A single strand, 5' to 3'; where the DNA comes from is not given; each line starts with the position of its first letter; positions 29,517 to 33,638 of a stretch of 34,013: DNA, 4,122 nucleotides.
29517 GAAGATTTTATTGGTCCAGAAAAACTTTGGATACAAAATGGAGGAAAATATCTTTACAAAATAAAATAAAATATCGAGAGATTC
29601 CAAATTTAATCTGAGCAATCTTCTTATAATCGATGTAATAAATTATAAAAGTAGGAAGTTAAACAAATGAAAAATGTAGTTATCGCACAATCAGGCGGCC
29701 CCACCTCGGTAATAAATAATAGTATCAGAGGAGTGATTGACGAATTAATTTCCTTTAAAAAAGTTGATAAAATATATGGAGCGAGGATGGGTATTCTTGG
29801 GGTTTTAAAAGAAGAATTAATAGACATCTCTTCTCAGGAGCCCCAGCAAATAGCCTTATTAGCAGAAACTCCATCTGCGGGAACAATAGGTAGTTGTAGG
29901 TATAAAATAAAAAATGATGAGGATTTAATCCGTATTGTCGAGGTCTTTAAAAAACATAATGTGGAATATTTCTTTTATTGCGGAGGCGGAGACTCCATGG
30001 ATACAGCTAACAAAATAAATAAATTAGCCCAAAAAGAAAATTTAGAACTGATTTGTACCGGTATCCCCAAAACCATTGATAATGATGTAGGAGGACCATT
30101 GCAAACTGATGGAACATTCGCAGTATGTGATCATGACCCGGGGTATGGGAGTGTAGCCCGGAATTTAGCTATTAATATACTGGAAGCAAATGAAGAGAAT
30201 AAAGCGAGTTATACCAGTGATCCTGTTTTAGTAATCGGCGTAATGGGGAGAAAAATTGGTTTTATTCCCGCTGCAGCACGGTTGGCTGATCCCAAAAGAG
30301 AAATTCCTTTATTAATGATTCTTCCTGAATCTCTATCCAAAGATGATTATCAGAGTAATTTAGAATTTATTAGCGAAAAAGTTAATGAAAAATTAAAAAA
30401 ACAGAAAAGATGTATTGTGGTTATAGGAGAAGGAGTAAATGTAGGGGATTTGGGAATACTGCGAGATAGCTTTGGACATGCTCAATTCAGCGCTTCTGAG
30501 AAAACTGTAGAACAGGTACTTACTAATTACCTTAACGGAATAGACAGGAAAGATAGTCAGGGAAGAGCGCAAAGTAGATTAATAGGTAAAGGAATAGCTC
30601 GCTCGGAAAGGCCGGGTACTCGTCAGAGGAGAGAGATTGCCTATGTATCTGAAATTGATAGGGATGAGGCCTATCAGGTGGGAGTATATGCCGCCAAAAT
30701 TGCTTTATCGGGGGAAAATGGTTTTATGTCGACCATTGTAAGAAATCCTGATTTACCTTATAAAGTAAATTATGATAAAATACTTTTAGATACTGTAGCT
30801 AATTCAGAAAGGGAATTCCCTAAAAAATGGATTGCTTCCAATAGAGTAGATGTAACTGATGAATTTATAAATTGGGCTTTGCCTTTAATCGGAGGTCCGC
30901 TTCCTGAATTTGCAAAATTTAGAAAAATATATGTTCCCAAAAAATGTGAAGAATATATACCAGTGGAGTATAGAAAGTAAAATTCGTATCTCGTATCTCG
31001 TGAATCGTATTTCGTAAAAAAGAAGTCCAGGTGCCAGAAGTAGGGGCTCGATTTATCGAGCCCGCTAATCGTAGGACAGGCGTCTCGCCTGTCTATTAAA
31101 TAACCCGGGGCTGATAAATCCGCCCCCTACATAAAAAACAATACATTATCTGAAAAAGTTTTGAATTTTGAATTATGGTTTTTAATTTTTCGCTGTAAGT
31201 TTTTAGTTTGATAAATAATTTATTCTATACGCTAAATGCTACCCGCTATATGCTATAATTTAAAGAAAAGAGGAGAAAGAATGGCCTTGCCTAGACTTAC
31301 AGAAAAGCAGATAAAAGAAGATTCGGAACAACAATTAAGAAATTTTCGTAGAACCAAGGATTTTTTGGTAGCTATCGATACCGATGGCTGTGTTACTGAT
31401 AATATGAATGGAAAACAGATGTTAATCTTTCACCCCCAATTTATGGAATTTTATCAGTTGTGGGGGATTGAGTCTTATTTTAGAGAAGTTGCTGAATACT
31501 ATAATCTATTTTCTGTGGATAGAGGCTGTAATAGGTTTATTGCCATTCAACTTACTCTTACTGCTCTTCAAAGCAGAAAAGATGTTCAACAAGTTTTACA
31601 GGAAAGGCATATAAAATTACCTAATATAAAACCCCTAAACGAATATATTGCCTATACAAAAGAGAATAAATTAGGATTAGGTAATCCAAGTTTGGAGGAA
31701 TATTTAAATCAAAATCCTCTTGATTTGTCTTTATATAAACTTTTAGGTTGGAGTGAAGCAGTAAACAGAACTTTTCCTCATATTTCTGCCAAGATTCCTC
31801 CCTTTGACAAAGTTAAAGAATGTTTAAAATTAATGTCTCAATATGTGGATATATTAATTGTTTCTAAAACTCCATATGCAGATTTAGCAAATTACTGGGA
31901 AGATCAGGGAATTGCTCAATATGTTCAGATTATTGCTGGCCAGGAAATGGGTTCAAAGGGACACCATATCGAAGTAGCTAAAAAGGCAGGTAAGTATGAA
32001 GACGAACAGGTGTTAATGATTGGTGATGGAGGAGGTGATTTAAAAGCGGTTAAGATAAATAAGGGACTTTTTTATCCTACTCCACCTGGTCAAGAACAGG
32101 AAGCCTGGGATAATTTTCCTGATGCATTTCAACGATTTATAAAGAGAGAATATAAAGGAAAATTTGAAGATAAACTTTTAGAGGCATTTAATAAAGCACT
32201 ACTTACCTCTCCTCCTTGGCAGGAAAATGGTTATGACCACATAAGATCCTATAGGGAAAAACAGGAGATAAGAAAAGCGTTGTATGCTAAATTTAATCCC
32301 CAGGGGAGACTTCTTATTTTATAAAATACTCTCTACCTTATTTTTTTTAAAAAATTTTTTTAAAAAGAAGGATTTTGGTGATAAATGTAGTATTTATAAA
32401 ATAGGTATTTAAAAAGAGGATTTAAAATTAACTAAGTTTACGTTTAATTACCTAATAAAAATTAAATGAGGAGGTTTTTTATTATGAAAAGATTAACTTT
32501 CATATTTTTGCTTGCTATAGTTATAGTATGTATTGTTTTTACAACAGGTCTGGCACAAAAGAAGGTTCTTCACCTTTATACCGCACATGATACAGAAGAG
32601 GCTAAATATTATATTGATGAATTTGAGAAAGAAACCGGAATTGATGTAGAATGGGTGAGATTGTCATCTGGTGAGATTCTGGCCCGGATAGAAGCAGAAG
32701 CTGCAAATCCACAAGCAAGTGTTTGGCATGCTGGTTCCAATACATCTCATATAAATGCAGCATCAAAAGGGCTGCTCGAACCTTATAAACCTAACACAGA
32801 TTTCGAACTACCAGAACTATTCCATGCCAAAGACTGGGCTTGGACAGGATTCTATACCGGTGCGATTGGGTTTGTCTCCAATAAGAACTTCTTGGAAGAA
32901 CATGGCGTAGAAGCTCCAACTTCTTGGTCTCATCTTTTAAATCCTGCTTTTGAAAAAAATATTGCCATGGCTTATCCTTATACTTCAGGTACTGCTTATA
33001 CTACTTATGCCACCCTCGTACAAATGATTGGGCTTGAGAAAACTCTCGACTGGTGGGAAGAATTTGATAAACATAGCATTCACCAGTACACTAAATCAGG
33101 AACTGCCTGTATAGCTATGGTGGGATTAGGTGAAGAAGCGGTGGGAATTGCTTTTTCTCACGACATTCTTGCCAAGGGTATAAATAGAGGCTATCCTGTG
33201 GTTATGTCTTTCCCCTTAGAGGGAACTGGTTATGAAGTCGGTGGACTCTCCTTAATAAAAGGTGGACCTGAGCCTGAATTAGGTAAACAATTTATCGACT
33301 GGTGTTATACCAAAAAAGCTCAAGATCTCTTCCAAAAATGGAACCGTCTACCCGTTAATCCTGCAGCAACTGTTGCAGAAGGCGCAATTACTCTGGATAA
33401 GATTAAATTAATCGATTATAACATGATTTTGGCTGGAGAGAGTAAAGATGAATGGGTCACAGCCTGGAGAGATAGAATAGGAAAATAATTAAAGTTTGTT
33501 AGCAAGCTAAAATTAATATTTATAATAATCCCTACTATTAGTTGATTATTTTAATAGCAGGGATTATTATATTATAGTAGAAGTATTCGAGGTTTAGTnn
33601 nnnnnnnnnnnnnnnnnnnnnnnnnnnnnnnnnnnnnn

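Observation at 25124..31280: Seven-nucleotide periodic arrays fill four consecutive intergenic spacers of one operon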

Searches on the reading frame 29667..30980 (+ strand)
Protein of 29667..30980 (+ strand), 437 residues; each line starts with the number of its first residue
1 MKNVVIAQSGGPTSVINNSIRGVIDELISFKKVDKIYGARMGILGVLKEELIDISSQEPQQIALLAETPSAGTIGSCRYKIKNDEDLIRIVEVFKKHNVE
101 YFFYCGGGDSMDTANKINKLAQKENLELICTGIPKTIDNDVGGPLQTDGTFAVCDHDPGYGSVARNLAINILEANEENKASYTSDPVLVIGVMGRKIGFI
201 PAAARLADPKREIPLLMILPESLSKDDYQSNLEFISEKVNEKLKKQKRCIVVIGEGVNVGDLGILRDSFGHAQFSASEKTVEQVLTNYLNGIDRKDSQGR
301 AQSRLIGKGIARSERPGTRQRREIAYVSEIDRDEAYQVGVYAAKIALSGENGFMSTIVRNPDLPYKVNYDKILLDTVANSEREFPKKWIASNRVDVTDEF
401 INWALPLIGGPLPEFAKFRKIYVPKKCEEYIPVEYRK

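Call 5: search_protein_families(library=pfam, proteins=[window:29667-30980:+])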
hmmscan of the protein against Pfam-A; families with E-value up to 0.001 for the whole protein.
window:29667-30980:+ (437 aa): 1 family
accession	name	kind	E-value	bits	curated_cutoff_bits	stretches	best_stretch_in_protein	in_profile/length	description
PF00365.25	PFK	-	1.8e-31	110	30.9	1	3-277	1-228/277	Phosphofructokinase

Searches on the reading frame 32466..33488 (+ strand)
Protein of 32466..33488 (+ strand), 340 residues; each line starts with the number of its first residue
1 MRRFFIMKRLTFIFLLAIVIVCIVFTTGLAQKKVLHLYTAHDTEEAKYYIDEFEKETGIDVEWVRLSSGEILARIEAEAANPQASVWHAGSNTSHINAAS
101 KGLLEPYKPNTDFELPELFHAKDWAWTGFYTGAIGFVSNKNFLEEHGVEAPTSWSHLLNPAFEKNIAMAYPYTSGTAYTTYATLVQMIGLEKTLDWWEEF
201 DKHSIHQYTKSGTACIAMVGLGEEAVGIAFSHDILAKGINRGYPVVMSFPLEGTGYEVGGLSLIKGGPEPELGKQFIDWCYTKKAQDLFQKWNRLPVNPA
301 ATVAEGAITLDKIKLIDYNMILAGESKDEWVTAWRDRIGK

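Call 5: search_protein_families(library=pfam, proteins=[window:32466-33488:+])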
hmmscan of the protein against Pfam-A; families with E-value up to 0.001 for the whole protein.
window:32466-33488:+ (340 aa): 4 families
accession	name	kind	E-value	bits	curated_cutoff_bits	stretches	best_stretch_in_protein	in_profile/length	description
PF01547.30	SBP_bac_1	-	4.2e-20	73.4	26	1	43-286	5-306/307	Bacterial extracellular solute-binding protein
PF13416.11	SBP_bac_8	-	7.3e-20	72.3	27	1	49-302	2-266/279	Bacterial extracellular solute-binding protein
PF13343.11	SBP_bac_6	-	1.5e-17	64.3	24.6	1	93-321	19-242/245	Bacterial extracellular solute-binding protein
PF13531.11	SBP_bac_11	-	8.4e-15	55.6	25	1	49-292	16-224/227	Bacterial extracellular solute-binding protein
